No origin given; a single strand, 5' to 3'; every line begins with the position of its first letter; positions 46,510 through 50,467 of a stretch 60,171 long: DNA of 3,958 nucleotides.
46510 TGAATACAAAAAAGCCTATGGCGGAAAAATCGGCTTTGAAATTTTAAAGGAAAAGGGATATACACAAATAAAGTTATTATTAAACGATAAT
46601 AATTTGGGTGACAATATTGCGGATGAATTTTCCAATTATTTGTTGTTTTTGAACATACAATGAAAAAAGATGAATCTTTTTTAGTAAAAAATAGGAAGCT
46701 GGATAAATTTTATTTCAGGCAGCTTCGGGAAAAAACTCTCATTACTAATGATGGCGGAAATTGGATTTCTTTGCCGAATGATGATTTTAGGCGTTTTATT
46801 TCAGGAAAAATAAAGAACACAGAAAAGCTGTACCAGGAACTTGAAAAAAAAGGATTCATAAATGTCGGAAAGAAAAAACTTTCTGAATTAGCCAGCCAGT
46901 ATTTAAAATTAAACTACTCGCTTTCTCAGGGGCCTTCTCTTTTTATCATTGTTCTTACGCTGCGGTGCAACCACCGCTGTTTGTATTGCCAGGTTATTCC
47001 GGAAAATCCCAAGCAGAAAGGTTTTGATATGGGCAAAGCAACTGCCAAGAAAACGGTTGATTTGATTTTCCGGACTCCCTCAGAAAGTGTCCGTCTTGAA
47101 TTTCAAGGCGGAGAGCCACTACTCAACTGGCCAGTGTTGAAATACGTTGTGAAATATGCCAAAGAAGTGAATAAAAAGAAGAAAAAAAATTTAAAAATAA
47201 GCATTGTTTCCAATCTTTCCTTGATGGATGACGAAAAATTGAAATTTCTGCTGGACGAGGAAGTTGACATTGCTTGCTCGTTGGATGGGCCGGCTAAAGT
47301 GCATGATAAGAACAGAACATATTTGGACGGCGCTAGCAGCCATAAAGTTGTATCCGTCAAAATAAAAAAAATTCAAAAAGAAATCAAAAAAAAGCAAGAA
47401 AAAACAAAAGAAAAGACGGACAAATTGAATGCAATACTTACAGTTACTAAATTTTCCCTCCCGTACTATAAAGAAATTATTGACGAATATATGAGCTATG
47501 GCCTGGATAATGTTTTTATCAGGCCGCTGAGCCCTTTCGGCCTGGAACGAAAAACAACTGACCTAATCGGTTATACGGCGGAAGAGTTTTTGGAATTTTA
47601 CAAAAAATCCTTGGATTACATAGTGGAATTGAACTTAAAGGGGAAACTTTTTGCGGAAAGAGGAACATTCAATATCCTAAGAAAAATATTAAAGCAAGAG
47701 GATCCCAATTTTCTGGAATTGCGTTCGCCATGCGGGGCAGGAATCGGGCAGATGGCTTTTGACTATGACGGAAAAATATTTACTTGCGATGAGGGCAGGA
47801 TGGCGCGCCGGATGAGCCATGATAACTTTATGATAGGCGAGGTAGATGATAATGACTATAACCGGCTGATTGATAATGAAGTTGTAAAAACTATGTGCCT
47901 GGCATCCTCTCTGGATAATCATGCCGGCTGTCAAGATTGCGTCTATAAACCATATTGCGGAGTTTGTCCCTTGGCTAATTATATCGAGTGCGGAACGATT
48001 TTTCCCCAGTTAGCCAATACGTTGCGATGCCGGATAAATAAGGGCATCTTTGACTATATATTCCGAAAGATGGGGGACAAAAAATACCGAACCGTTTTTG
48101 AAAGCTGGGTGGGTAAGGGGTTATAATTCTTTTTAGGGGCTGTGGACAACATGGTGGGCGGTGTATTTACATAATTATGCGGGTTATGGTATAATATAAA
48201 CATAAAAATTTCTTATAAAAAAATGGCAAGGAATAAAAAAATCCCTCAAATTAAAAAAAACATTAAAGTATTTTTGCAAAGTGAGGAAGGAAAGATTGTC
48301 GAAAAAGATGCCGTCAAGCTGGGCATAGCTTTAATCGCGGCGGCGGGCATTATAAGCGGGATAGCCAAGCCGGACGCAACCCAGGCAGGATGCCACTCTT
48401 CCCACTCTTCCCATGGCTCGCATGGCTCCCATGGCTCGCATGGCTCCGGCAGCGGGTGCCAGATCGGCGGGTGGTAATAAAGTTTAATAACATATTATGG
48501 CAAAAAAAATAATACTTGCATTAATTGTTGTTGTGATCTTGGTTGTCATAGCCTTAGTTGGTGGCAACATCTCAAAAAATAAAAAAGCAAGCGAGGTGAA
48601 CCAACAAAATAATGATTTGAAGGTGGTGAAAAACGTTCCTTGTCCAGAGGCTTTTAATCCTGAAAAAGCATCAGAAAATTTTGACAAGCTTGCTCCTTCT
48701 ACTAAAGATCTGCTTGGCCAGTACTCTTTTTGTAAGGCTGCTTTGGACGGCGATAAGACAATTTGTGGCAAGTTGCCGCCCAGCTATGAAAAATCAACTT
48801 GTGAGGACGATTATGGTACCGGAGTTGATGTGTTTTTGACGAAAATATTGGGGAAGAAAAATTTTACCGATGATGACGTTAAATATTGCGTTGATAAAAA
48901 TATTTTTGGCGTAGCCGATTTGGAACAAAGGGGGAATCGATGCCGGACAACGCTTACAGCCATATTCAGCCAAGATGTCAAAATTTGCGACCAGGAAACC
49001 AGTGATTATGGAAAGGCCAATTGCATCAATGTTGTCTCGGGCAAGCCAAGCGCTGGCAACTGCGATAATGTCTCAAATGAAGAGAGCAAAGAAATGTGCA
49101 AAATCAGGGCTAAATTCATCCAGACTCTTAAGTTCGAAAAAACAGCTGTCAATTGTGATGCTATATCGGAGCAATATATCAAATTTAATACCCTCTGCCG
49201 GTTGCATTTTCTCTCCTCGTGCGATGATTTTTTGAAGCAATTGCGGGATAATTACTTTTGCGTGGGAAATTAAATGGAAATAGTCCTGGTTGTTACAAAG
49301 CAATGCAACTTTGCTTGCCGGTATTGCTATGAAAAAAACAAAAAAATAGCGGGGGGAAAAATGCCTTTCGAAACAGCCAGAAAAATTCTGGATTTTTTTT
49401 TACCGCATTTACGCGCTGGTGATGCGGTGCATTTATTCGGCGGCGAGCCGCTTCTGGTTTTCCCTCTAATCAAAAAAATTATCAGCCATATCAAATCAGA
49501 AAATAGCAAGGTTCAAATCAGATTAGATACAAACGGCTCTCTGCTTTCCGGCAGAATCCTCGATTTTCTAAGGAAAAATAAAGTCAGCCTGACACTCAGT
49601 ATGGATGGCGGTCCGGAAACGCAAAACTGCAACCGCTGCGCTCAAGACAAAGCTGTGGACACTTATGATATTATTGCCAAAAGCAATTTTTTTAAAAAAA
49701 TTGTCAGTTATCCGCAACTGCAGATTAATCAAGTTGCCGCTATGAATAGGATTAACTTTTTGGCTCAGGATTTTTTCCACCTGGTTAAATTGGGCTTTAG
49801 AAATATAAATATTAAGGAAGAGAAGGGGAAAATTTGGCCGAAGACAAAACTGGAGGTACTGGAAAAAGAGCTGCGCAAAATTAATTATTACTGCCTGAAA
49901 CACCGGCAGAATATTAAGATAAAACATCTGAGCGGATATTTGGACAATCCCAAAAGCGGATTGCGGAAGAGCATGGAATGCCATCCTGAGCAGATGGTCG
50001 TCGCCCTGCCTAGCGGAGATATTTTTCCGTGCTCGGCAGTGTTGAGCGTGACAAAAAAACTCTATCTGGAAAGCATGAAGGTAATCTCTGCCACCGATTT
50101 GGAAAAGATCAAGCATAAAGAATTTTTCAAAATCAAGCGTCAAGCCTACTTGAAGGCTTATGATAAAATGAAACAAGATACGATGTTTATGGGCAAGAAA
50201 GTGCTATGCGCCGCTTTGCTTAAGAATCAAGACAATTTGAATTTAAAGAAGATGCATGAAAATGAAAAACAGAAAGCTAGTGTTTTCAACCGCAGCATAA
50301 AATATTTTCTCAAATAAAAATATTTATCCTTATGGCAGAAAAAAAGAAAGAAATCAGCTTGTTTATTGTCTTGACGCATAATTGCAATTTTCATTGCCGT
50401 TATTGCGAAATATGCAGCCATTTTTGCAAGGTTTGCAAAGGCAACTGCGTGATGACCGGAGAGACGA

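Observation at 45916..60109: His-Xaa-Ser (Hxs-like) core expanded into a 14-gene cluster with six radical-SAM enzymes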

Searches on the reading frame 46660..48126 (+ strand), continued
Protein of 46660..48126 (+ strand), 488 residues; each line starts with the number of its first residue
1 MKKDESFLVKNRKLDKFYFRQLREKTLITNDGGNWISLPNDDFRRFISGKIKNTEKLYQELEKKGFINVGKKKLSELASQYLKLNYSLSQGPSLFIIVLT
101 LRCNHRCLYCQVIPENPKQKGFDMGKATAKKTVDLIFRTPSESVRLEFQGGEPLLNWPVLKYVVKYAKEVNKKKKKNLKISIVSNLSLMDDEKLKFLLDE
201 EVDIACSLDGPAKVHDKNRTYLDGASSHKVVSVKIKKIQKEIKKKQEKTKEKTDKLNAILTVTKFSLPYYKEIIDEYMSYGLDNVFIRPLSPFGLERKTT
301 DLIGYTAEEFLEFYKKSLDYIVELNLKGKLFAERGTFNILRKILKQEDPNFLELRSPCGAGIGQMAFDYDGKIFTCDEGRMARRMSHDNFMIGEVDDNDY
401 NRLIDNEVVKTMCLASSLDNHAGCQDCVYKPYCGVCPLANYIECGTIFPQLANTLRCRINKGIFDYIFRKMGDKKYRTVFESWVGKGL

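Call 26: search_protein_families(library=ncbifam, proteins=[L003:9745-10920:+, L003:10987-11226:+, L003:11268-12227:+, L003:12348-13721:+, L003:13730-14854:+, L003:14865-15983:+, L003:15986-16774:+, L003:16790-17677:+, L003:17683-18945:+, L003:8074-8298:+], max_evalue=0.001)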
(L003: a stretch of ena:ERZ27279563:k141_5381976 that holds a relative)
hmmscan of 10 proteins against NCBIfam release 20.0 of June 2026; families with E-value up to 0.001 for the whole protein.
L003:9745-10920:+ (391 aa): 67 families (the best 25 are shown)
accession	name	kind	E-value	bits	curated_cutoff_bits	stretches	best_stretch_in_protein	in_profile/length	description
NF047865.1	rSAM_PapB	equivalog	2.9e-46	158.2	340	1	22-335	3-312/330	PapB family radical SAM/SPASM ranthipeptide maturase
TIGR03978.1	rSAM_paired_1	equivalog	2.1e-37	129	370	1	13-181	73-241/466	His-Xaa-Ser system radical SAM maturase HxsB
TIGR04068.1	rSAM_ocin_clost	equivalog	3.2e-36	125.2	500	1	23-168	85-233/462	Cys-rich peptide radical SAM maturase CcpM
TIGR04064.1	rSAM_nif11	equivalog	3.3e-33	115.1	518.7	1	17-167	73-224/459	nif11-like peptide radical SAM maturase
TIGR03942.1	sulfatase_rSAM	equivalog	1.8e-30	106.3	349.45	1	30-373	9-354/363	anaerobic sulfatase maturase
TIGR04280.1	geopep_mat_rSAM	hypoth_equivalog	4.7e-28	98.3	400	1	21-337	83-390/428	geopeptide radical SAM maturase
TIGR03906.1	quino_hemo_SAM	equivalog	4.9e-28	98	453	1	22-375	94-450/467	quinohemoprotein amine dehydrogenase maturation protein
TIGR04115.1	rSAM_Cxxx_rpt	equivalog_domain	3e-26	92.8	350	1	23-336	3-323/359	radical SAM peptide maturase, CXXX-repeat target family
TIGR03974.1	rSAM_six_Cys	equivalog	2e-25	89.6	425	1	21-313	96-394/451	thioether cross-link-forming SCIFF peptide maturase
NF041298.1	rSAM_mat_DynA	equivalog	2.2e-24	86.1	450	1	29-336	8-318/356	dynobactin maturation radical SAM/SPASM protein DynA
NF040492.1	not_ScfB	exception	3.6e-23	82.2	855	1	17-310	90-390/450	ScfB-related radical SAM/SPASM orphan maturase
NF038107.1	rSAM_NF038107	equivalog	7.2e-22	77.7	600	1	14-199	76-267/444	Cys-every-fifth radical SAM/SPASM peptide maturase CefB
NF035951.1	rSAM_RumMC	equivalog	3.1e-20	72.3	720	1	22-166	112-258/510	RumMC family radical SAM sactipeptide maturase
NF038170.1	lachnocin_rSAM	equivalog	1.1e-19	70.6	550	1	22-359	76-414/440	lachnocin radical SAM maturase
NF041707.1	rSAM_YhhB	equivalog_domain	1.8e-19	69.9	445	1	29-335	9-329/369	cyclophane-forming radical SAM/SPASM peptide maturase YhhB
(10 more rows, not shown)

L003:10987-11226:+ (79 aa): 3 families
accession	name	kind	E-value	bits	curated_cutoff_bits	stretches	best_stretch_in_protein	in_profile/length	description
NF038309.1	HisXaaSer_A3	equivalog_domain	1.8e-13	50.1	65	1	7-76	2-65/81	His-Xaa-Ser repeat protein HxsA3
NF038313.3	HisXaaSer_A4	exception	8.8e-06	26.5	55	1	7-76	2-72/93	His-Xaa-Ser repeat protein HxsA4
NF038296.1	HisXaaSer_A2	equivalog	0.00014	22.8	48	1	51-76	70-95/96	His-Xaa-Ser repeat protein HxsA2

L003:11268-12227:+ (319 aa): 0 families

L003:12348-13721:+ (457 aa): 31 families (the best 25 are shown)
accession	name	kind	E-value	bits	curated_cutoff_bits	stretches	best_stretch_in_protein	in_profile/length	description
NF006067.1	PRK08208.1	equivalog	1.7e-60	205.2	380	1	21-415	2-398/427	STM4012 family radical SAM protein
TIGR03994.1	rSAM_HemZ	equivalog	2.7e-52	178.3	321.4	1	55-287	82-316/401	coproporphyrinogen dehydrogenase HemZ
TIGR00538.1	hemN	equivalog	3.3e-52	177.8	324.95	1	27-405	20-409/454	oxygen-independent coproporphyrinogen III oxidase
TIGR00539.1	hemN_rel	equivalog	5.2e-52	177.1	205.4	1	60-415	3-353/361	radical SAM family heme chaperone HemW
NF006385.0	PRK08629.1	equivalog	2.2e-47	161.8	355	1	52-425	47-405/439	coproporphyrinogen III oxidase family protein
NF006064.0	PRK08207.2-2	equivalog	1.5e-45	156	504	1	53-347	140-450/465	coproporphyrinogen III oxidase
TIGR04107.1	rSAM_HutW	equivalog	1.3e-44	152.7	400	1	40-392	21-375/419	heme anaerobic degradation radical SAM methyltransferase ChuW/HutW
NF006060.0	PRK08207.1-3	equivalog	4.2e-42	144.5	653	1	43-246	135-343/477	coproporphyrinogen III oxidase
NF006061.0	PRK08207.1-4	equivalog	6.1e-36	124.3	702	1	55-285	171-406/501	coproporphyrinogen III oxidase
NF006063.0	PRK08207.2-1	equivalog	2.8e-34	118.6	1074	1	53-247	188-386/518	coproporphyrinogen III oxidase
NF006059.0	PRK08207.1-1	equivalog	1.7e-30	106.2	1012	1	56-262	170-383/496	coproporphyrinogen III oxidase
NF004567.0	PRK05904.1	equivalog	2.3e-29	102.7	355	1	57-242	6-187/353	coproporphyrinogen III oxidase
NF005133.0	PRK06582.1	equivalog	1.1e-28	100.3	597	1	51-336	5-288/390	coproporphyrinogen III oxidase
NF006062.0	PRK08207.1-5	equivalog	1.3e-28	100.1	1007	1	50-255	140-351/476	coproporphyrinogen III oxidase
NF006065.0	PRK08207.2-4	equivalog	1.3e-27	97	922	1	57-286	168-405/484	coproporphyrinogen III oxidase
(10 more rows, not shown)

L003:13730-14854:+ (374 aa): 21 families
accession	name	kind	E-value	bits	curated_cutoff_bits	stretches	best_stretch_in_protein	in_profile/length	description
TIGR00089.1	TIGR00089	subfamily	2.8e-54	184.6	251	1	10-352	2-345/429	MiaB/RimO family radical SAM methylthiotransferase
TIGR01579.1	MiaB-like-C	equivalog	3.4e-48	164.9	357.05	1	12-342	1-335/416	tRNA (N(6)-L-threonylcarbamoyladenosine(37)-C(2))-methylthiotransferase MtaB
TIGR01574.1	miaB-methiolase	equivalog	1.4e-40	139.7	355.3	1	79-351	81-351/437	tRNA (N6-isopentenyl adenosine(37)-C2)-methylthiotransferase MiaB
TIGR01125.1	TIGR01125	equivalog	1.4e-33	116.7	356.95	1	58-352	34-343/432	30S ribosomal protein S12 methylthiotransferase RimO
TIGR01578.1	MiaB-like-B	hypoth_equivalog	4.5e-30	104.7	314.7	1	10-340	2-327/421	tRNA (N(6)-L-threonylcarbamoyladenosine(37)-C(2))-methylthiotransferase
NF010916.0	PRK14336.1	equivalog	5.8e-30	104.4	606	1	58-339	36-317/418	tRNA (N6-isopentenyl adenosine(37)-C2)-methylthiotransferase MiaB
TIGR04479.1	bcpD_PhpK_rSAM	subfamily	2.2e-13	49.4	600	1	136-335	226-421/504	PhpK family radical SAM P-methyltransferase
TIGR04013.1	B12_SAM_MJ_1487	hypoth_equivalog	6.3e-13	48.3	251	1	109-324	108-332/382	TIGR04013 family B12-binding domain/radical SAM domain-containing protein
TIGR00538.1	hemN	equivalog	8.2e-11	41.4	324.95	1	156-343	55-248/454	oxygen-independent coproporphyrinogen III oxidase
TIGR04014.1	B12_SAM_MJ_0865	equivalog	8.8e-11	41.2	360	1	158-326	168-337/434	methyl-coenzyme M reductase glutamine C-methyltransferase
TIGR04072.2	rSAM_ladder_B12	equivalog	2.6e-08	32.9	360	1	142-326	173-350/443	lipid biosynthesis B12-binding/radical SAM protein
TIGR03994.1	rSAM_HemZ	equivalog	7.5e-07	28.6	321.4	1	241-332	184-273/401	coproporphyrinogen dehydrogenase HemZ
NF006067.1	PRK08208.1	equivalog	7.8e-07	28.4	380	1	179-326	69-218/427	STM4012 family radical SAM protein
TIGR04107.1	rSAM_HutW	equivalog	1.7e-06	27.1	400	1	234-340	131-235/419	heme anaerobic degradation radical SAM methyltransferase ChuW/HutW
NF006385.0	PRK08629.1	equivalog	2.1e-05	23.5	355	1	159-347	62-248/439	coproporphyrinogen III oxidase family protein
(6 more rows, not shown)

L003:14865-15983:+ (372 aa): 68 families (the best 25 are shown)
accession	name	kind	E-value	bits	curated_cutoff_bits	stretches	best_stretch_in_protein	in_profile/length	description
NF047865.1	rSAM_PapB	equivalog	8.3e-44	150.1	340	1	15-317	2-307/330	PapB family radical SAM/SPASM ranthipeptide maturase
TIGR04064.1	rSAM_nif11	equivalog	1.8e-35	122.5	518.7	1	7-219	69-283/459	nif11-like peptide radical SAM maturase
TIGR03974.1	rSAM_six_Cys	equivalog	5e-33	114.6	425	1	13-341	94-431/451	thioether cross-link-forming SCIFF peptide maturase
TIGR03978.1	rSAM_paired_1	equivalog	3e-32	112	370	1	20-211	87-282/466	His-Xaa-Ser system radical SAM maturase HxsB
TIGR04068.1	rSAM_ocin_clost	equivalog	1.6e-29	103.1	500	1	11-167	79-243/462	Cys-rich peptide radical SAM maturase CcpM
NF040492.1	not_ScfB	exception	6.1e-29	101.2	855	1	15-321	94-410/450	ScfB-related radical SAM/SPASM orphan maturase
TIGR03906.1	quino_hemo_SAM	equivalog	1.2e-28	100.1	453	1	14-163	92-248/467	quinohemoprotein amine dehydrogenase maturation protein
NF041707.1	rSAM_YhhB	equivalog_domain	2.9e-25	88.9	445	1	18-172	4-166/369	cyclophane-forming radical SAM/SPASM peptide maturase YhhB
TIGR03942.1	sulfatase_rSAM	equivalog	2.2e-23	82.9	349.45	1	23-227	8-218/363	anaerobic sulfatase maturase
TIGR04115.1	rSAM_Cxxx_rpt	equivalog_domain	2.7e-23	83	350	1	19-304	5-299/359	radical SAM peptide maturase, CXXX-repeat target family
NF041298.1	rSAM_mat_DynA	equivalog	3.7e-23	82.1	450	1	23-194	8-184/356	dynobactin maturation radical SAM/SPASM protein DynA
NF035951.1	rSAM_RumMC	equivalog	1.1e-22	80.4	720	1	12-165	108-268/510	RumMC family radical SAM sactipeptide maturase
NF038107.1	rSAM_NF038107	equivalog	1.3e-21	76.9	600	1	9-168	78-245/444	Cys-every-fifth radical SAM/SPASM peptide maturase CefB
TIGR04261.1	rSAM_GlyRichRpt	subfamily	7.8e-21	74.5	310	1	23-240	4-232/363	cyclophane-forming radical SAM/SPASM peptide maturase GrrM/OscB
NF010308.0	PRK13745.1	equivalog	3.2e-19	69.1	484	1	8-164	6-170/412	anaerobic sulfatase-maturation protein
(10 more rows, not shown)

L003:15986-16774:+ (262 aa): 0 families

L003:16790-17677:+ (295 aa): 44 families (the best 25 are shown)
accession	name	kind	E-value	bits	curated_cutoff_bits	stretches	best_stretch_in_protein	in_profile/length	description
NF038332.1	rSAM_rare_HxsC4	exception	9.6e-50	169.6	500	1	4-291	16-333/335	radical SAM protein HxsC4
TIGR03977.1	rSAM_pair_HxsC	equivalog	3.3e-30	105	267.9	1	12-240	35-270/292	His-Xaa-Ser system radical SAM maturase HxsC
TIGR04545.1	rSAM_ahbD_hemeb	equivalog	1.9e-21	76.9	500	1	12-189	10-189/339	heme b synthase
TIGR02668.1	moaA_archaeal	equivalog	2.2e-19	69.5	325.25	1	11-197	19-208/303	GTP 3',8-cyclase MoaA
TIGR04055.1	rSAM_NirJ2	equivalog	1.8e-18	67.2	500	1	8-183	6-182/326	putative heme d1 biosynthesis radical SAM protein NirJ2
TIGR04053.2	TIGR04053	equivalog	3.8e-18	65.9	395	1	23-184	31-195/366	TIGR04053 family radical SAM/SPASM domain-containing protein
NF045702.1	rSAM_GDGT_ether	equivalog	7.2e-18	64.5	450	1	12-160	96-251/486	tetraether lipid synthase Tes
NF045646.2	rSAM_Se_TrsS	equivalog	1e-17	63.8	490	1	12-160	96-249/441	radical SAM (seleno)protein TrsS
TIGR04546.1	rSAM_ahbC_deAc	equivalog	2.2e-17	62.9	650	1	12-178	49-214/390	12,18-didecarboxysiroheme deacetylase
TIGR04054.1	rSAM_NirJ1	equivalog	3.2e-17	62.2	650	1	12-176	46-209/387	putative heme d1 biosynthesis radical SAM protein NirJ1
NF045574.1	sacti_mat_StsB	exception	3.7e-17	62.3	625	1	12-182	106-276/466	StsB family radical SAM/SPASM domain sactipeptide maturase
NF001199.0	PRK00164.2-1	equivalog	3e-16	59.4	231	1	11-158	21-171/308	GTP 3',8-cyclase MoaA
TIGR04347.1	pseudo_SAM_Halo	equivalog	1e-15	58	525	1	11-171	47-208/390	TIGR04347 family pseudo-SAM/SPASM protein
TIGR04133.1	rSAM_w_lipo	hypoth_equivalog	2.2e-15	56.5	425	1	11-185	33-212/350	TIGR04133 family radical SAM/SPASM protein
TIGR04051.1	rSAM_NirJ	equivalog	4.5e-15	55.5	515.45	1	12-185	12-186/354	heme d1 biosynthesis radical SAM protein NirJ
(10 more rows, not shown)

L003:17683-18945:+ (420 aa): 5 families
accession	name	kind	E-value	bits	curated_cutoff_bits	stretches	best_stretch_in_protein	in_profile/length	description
TIGR03266.1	methan_mark_1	equivalog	8.5e-54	182.9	365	1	17-388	2-362/376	YcaO-related McrA-glycine thioamidation protein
TIGR03604.1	TOMM_cyclo_SagD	subfamily_domain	2.7e-40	138.4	219.25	1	75-395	1-343/377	thiazole/oxazole-forming peptide maturase, SagD family component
TIGR00702.1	TIGR00702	domain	1.3e-34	119.9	75.65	1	42-388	20-364/377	YcaO-type kinase domain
NF040716.1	YcaO_for_S12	equivalog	2e-11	43.1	700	1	153-385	160-384/571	30S ribosomal protein S12 methylthiotransferase accessory factor YcaO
TIGR03549.1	TIGR03549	equivalog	2.6e-06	26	900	1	163-338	311-478/723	OsmC domain/YcaO domain-containing protein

L003:8074-8298:+ (74 aa): 1 family
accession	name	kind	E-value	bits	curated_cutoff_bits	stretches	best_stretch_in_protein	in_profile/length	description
NF038315.1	HxsD_rel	equivalog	2e-08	34.3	41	1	8-72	1-61/62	HxsD-like protein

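Call 44: search_protein_families(library=pfam, alignment_id=A5, max_evalue=0.1)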
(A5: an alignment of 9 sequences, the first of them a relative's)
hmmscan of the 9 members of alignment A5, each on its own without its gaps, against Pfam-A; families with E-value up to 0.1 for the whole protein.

A. member 1, L003:15986-16774:+ (262 aa): 2 families
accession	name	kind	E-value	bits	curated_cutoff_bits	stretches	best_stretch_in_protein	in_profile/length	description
PF21038.3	CEP104_N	-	0.055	14.1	27.5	0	214-249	9-44/120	Centrosomal protein CEP104, N-terminal domain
PF24079.1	UBR4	-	0.067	14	27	0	67-116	12-62/125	E3 ubiquitin-protein ligase UBR4-like domain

B. families by the number of members that match (of 9 scanned): 4 families
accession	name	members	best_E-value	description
PF25404.1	PH_29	1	0.014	PH-like domain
PF03269.20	DUF268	1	0.029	Caenorhabditis protein of unknown function, DUF268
PF21038.3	CEP104_N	1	0.055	Centrosomal protein CEP104, N-terminal domain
PF24079.1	UBR4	1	0.067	E3 ubiquitin-protein ligase UBR4-like domain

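Call 58: search_protein_families(library=padloc, proteins=[window:46660-48126:+], max_evalue=0.001)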
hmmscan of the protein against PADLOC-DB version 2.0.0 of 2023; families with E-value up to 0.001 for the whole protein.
window:46660-48126:+ (488 aa): 2 families
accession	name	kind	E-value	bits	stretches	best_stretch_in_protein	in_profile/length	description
PDLC02903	pVip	-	4e-12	44.2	1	99-250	6-135/257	Viperins not associated with kinases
PDLC02904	pVip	-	9.3e-11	39.7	1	99-250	9-144/262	Viperins associated with kinases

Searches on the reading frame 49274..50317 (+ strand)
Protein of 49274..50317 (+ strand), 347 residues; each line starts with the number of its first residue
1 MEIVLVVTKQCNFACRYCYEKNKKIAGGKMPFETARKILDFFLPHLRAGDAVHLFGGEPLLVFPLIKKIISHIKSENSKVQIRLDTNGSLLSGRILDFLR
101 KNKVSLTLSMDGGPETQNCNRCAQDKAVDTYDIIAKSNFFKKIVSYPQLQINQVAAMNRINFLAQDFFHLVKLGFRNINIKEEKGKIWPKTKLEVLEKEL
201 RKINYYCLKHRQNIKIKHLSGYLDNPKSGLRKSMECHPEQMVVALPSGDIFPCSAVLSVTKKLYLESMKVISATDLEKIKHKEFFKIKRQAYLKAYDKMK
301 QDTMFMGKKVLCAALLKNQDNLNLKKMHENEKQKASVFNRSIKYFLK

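Call 3: search_protein_families(library=ncbifam, proteins=[window:49274-50317:+], max_evalue=0.1)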
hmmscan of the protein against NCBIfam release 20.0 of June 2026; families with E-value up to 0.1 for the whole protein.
window:49274-50317:+ (347 aa): 72 families (the best 25 are shown)
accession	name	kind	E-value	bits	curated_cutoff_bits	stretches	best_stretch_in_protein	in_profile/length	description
NF047865.1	rSAM_PapB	equivalog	3.2e-39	135.1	340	1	3-258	5-270/330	PapB family radical SAM/SPASM ranthipeptide maturase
TIGR04068.1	rSAM_ocin_clost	equivalog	1.7e-29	103.1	500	1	2-156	85-250/462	Cys-rich peptide radical SAM maturase CcpM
TIGR04115.1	rSAM_Cxxx_rpt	equivalog_domain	6e-26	91.8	350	1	3-289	4-305/359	radical SAM peptide maturase, CXXX-repeat target family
TIGR04064.1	rSAM_nif11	equivalog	1.4e-25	89.9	518.7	1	2-185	79-265/459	nif11-like peptide radical SAM maturase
TIGR03906.1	quino_hemo_SAM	equivalog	4.1e-25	88.3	453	1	3-136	96-236/467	quinohemoprotein amine dehydrogenase maturation protein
TIGR03974.1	rSAM_six_Cys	equivalog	1.8e-24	86.5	425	1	4-261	100-373/451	thioether cross-link-forming SCIFF peptide maturase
NF040492.1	not_ScfB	exception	1.7e-23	83.2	855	1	3-266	97-376/450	ScfB-related radical SAM/SPASM orphan maturase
TIGR03978.1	rSAM_paired_1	equivalog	7.4e-22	77.7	370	1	4-135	86-221/466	His-Xaa-Ser system radical SAM maturase HxsB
NF038283.1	viperin_w_prok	equivalog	3.2e-17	62.6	180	1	7-161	8-166/281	viperin family antiviral radical SAM protein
NF038170.1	lachnocin_rSAM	equivalog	5.8e-17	61.7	550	1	3-136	78-218/440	lachnocin radical SAM maturase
TIGR04317.1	W_rSAM_matur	equivalog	6.1e-17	61.8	380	1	3-292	6-295/349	tungsten cofactor oxidoreductase radical SAM maturase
TIGR04148.1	GG_samocin_CFB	equivalog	1.7e-16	60.5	300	1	2-323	18-372/411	radical SAM peptide maturase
NF041707.1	rSAM_YhhB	equivalog_domain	4.3e-16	58.8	445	1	4-159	5-171/369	cyclophane-forming radical SAM/SPASM peptide maturase YhhB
NF038107.1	rSAM_NF038107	equivalog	6.7e-15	54.8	600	1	4-158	88-247/444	Cys-every-fifth radical SAM/SPASM peptide maturase CefB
TIGR04280.1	geopep_mat_rSAM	hypoth_equivalog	1.2e-14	54.2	400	1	2-121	85-211/428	geopeptide radical SAM maturase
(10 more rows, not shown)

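Call 5: search_protein_families(library=pfam, proteins=[window:49274-50317:+], max_evalue=0.01)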
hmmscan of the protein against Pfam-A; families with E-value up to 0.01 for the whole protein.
window:49274-50317:+ (347 aa): 3 families
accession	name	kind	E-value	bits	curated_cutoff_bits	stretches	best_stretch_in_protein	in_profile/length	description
PF04055.27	Radical_SAM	-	5.3e-15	56.4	29.5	1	6-140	2-142/166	Radical SAM superfamily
PF13353.11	Fer4_12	-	6.1e-08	33.5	22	1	6-82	10-86/137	4Fe-4S single cluster domain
PF25364.1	PH_NDK7_N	-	0.0064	17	100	0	123-165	30-71/89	Nucleoside diphosphate kinase 7 N-terminal PH domain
